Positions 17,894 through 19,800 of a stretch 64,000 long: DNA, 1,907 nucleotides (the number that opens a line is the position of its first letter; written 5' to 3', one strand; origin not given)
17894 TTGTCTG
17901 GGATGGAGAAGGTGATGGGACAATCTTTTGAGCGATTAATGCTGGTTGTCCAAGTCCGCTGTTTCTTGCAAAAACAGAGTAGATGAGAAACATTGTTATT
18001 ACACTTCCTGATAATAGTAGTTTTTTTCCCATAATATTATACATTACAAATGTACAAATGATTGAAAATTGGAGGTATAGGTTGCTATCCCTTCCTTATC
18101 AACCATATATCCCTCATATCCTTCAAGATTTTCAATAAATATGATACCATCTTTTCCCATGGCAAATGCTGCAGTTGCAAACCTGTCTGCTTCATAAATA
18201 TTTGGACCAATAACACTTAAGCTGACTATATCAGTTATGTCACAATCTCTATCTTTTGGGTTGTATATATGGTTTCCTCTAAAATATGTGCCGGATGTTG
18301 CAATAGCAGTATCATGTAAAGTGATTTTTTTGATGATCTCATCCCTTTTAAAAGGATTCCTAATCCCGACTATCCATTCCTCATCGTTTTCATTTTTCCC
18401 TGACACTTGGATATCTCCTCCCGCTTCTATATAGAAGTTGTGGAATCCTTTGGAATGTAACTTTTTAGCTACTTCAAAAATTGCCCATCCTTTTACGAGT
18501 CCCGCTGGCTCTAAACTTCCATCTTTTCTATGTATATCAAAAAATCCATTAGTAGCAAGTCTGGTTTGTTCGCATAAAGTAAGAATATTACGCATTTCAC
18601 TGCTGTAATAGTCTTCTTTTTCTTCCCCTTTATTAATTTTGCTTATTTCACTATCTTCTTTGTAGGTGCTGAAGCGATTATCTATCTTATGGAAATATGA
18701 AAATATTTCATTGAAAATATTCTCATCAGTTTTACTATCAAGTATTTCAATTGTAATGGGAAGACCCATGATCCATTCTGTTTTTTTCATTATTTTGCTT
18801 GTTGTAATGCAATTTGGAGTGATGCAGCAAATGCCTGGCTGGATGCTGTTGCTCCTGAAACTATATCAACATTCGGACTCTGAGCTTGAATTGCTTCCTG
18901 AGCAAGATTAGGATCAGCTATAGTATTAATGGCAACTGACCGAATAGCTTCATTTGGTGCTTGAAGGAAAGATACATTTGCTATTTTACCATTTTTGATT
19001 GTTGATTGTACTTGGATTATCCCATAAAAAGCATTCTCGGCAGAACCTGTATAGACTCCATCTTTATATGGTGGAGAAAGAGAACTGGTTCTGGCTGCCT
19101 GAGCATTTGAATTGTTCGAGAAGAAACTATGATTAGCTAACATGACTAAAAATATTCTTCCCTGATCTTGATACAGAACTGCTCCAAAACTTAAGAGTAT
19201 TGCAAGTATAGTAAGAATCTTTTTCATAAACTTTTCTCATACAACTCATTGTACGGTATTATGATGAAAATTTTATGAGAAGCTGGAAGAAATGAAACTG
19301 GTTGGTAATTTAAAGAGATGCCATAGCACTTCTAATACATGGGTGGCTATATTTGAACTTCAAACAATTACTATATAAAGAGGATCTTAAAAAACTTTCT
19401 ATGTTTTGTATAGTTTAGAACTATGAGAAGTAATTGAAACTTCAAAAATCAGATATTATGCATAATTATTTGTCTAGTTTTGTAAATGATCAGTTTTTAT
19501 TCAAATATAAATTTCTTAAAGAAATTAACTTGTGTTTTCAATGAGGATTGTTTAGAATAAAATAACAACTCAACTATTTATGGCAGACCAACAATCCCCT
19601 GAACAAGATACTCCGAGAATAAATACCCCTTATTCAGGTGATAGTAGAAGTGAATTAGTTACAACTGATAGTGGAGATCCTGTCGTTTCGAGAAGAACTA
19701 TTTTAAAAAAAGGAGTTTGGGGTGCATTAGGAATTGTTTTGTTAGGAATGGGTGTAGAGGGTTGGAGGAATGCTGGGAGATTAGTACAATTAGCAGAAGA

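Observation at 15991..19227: Flavinylation / membrane electron-transfer operon: FMN-bind, ApbE, FMN-bind, then a polytopic FAD/NAD(P) reductase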

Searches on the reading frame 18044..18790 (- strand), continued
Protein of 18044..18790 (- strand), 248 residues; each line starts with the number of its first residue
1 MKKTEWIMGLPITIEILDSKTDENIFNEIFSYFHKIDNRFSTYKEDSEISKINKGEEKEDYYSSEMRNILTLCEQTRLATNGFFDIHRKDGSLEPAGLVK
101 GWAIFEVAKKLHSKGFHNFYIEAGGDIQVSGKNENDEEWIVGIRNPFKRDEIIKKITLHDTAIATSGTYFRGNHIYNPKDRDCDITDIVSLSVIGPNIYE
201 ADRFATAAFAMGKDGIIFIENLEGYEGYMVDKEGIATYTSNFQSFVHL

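Call 59: find_encoding_contigs(protein=P0314, flank=4000, max_places=3)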
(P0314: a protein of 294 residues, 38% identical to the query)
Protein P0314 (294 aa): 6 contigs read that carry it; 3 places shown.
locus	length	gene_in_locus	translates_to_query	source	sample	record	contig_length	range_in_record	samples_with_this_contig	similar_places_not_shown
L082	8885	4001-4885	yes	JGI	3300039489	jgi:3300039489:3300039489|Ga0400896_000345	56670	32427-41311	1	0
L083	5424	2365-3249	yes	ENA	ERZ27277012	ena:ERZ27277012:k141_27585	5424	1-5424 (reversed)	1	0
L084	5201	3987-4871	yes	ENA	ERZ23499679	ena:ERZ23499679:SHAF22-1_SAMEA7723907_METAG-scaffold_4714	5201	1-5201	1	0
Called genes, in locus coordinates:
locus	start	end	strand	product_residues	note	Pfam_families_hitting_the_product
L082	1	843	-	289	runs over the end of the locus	PF01435:Peptidase_M48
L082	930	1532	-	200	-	PF11303:DUF3105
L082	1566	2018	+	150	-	PF08044:DUF1707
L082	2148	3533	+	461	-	PF01794:Ferric_reduct, PF00175:NAD_binding_1 (weak)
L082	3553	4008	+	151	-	PF04205:FMN_bind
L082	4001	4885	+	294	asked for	PF02424:ApbE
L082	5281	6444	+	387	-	PF00089:Trypsin, PF13365:Trypsin_2, PF00595:PDZ, PF13180:PDZ_2, PF17820:PDZ_6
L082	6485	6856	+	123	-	-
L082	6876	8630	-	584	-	PF00672:HAMP, PF00512:HisKA, PF02518:HATPase_c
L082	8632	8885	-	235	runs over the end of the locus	PF00072:Response_reg, PF00486:Trans_reg_C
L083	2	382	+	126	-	?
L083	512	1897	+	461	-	PF01794:Ferric_reduct, PF00175:NAD_binding_1 (weak)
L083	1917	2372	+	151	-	PF04205:FMN_bind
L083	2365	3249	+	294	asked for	PF02424:ApbE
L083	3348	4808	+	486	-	PF00089:Trypsin, PF13365:Trypsin_2, PF00595:PDZ, PF13180:PDZ_2, PF17820:PDZ_6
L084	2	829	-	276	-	?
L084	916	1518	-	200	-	PF11303:DUF3105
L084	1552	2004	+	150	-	PF08044:DUF1707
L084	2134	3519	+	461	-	PF01794:Ferric_reduct, PF00175:NAD_binding_1 (weak)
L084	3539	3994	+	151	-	PF04205:FMN_bind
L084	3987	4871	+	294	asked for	PF02424:ApbE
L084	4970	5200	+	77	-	?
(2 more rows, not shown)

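Call 60: find_encoding_contigs(protein=P0301, flank=4000, max_places=3)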
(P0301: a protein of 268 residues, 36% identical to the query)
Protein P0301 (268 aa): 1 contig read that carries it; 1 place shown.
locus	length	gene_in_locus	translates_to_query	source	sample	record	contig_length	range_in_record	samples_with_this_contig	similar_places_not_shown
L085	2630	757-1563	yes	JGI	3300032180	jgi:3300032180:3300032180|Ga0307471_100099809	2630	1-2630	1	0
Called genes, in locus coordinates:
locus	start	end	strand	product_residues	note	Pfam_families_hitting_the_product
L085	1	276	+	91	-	?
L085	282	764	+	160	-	PF04205:FMN_bind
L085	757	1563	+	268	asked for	PF02424:ApbE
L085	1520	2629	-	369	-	?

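Call 82: find_encoding_contigs(protein=P0288, flank=3500, max_places=2)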
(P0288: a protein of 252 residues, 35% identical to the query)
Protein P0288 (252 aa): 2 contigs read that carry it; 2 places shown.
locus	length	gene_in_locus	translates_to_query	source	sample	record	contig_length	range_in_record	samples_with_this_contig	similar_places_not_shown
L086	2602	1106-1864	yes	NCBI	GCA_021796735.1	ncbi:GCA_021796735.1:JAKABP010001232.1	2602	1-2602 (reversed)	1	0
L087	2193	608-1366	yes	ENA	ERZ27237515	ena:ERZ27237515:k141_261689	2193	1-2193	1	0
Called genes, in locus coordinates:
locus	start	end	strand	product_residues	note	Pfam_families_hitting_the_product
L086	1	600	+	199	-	?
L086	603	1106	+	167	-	PF04205:FMN_bind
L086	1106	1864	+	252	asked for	PF02424:ApbE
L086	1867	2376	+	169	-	PF00255:GSHPx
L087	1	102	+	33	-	?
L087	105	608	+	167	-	PF04205:FMN_bind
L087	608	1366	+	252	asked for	PF02424:ApbE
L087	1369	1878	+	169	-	PF00255:GSHPx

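Call 83: find_encoding_contigs(protein=P0341, flank=3500, max_places=2)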
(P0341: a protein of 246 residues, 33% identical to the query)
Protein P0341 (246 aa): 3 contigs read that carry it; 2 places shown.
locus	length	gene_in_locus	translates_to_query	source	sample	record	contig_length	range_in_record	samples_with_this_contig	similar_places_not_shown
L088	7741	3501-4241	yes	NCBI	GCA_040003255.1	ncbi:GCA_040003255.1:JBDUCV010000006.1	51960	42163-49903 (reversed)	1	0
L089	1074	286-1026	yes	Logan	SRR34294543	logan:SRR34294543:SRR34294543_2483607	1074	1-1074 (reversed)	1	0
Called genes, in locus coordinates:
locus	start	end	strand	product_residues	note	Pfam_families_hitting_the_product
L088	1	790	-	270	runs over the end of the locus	-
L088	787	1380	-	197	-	PF04542:Sigma70_r2, PF08281:Sigma70_r4_2, PF04545:Sigma70_r4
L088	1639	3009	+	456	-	PF01794:Ferric_reduct, PF00175:NAD_binding_1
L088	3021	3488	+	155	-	PF04205:FMN_bind (weak)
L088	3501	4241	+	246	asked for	PF02424:ApbE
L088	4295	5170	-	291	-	PF04655:APH_6_hur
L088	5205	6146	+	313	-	-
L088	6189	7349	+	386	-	PF00005:ABC_tran, PF13304:AAA_21 (faint), PF08402:TOBE_2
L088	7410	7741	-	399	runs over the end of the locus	PF01594:AI-2E_transport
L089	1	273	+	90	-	?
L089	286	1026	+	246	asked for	PF02424:ApbE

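Call 84: find_encoding_contigs(protein=P0386, flank=3500, max_places=2)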
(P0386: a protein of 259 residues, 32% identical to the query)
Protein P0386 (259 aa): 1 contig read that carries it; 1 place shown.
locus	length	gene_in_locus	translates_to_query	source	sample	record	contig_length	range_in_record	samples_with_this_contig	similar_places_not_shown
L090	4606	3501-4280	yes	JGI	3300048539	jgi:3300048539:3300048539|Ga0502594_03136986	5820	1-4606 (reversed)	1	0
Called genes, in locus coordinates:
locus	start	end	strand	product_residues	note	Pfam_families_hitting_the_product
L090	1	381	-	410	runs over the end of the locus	PF18092:DraK_HK_N, PF00672:HAMP, PF00512:HisKA, PF02518:HATPase_c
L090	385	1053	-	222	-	PF00072:Response_reg, PF00486:Trans_reg_C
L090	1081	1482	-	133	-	-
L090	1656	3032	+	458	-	PF01794:Ferric_reduct, PF08022:FAD_binding_8, PF00175:NAD_binding_1 (weak)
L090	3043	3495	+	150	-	PF04205:FMN_bind (weak)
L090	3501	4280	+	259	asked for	PF02424:ApbE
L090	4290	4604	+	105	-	?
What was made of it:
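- Closest known: NOX/ferric-reductase-type. Same: The same operon logic: an FNR-fused transmembrane reductase, an anchored FMN_bind and a short signal-less ApbE of the same clade (L082-L084, L088, L090; calls 59, 83, 84).
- The same short ApbE plus anchored FMN_bind pair also sits next to Ferric_reduct+NAD_binding_1 (NOX-like) fusions in other lineages (calls 59, 83, 84).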

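Call 85: find_encoding_contigs(protein=P0260, flank=3500, max_places=2)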
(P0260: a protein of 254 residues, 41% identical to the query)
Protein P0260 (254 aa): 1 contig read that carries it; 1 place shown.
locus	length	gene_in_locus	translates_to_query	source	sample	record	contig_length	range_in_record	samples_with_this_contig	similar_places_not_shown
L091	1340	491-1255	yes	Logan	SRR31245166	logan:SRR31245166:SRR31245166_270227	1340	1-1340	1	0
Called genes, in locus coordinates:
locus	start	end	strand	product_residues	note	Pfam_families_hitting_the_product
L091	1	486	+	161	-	?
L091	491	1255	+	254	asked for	PF02424:ApbE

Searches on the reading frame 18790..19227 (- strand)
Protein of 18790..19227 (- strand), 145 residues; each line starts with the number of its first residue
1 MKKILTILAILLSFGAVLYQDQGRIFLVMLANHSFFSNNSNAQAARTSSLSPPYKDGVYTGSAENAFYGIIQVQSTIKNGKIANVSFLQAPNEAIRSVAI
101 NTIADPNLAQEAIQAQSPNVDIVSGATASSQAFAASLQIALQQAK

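Call 3: search_protein_families(library=pfam, proteins=[window:18790-19227:-], max_evalue=0.01)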
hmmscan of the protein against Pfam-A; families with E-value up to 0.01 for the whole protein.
window:18790-19227:- (145 aa): 1 family
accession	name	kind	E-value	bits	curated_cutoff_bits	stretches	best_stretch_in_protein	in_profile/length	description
PF04205.19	FMN_bind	-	1.2e-08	35.9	22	1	69-142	4-77/77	FMN-binding domain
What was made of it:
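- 18790..19227 (-): FMN_bind-1 (145 aa). N-terminal MKK plus a single hydrophobic anchor (residues 1-19), a short linker and a C-terminal FMN-binding domain. It is a lineage-specific extra paralog. PF04205 E 1.2e-8 (call 3).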

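Call 4: search_protein_families(library=ncbifam, proteins=[window:18790-19227:-], max_evalue=0.01)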
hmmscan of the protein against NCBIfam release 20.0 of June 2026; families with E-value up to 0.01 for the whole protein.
window:18790-19227:- (145 aa): 1 family
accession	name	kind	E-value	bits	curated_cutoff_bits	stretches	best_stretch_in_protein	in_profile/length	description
NF041941.1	lipo_FMN_PplA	exception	0.00023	20.5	325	0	107-142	126-162/302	extracellular electron transfer flavoprotein PplA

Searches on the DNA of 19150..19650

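Call 68: search_rna_families(source=window, start=19150, end=19650, threshold=evalue, max_evalue=1)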
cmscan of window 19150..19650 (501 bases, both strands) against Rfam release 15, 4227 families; matches with E-value up to 1: 2.
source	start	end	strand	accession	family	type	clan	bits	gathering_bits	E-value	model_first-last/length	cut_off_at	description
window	19505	19541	-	RF01376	CRISPR-DR63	Gene; CRISPR;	CL00015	23.4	37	0.28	1-37/37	no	CRISPR RNA direct repeat element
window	19173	19244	+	RF01419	IsrR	Gene; antisense;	-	16.4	52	0.46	115-187/187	no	Antisense RNA which regulates isiA expression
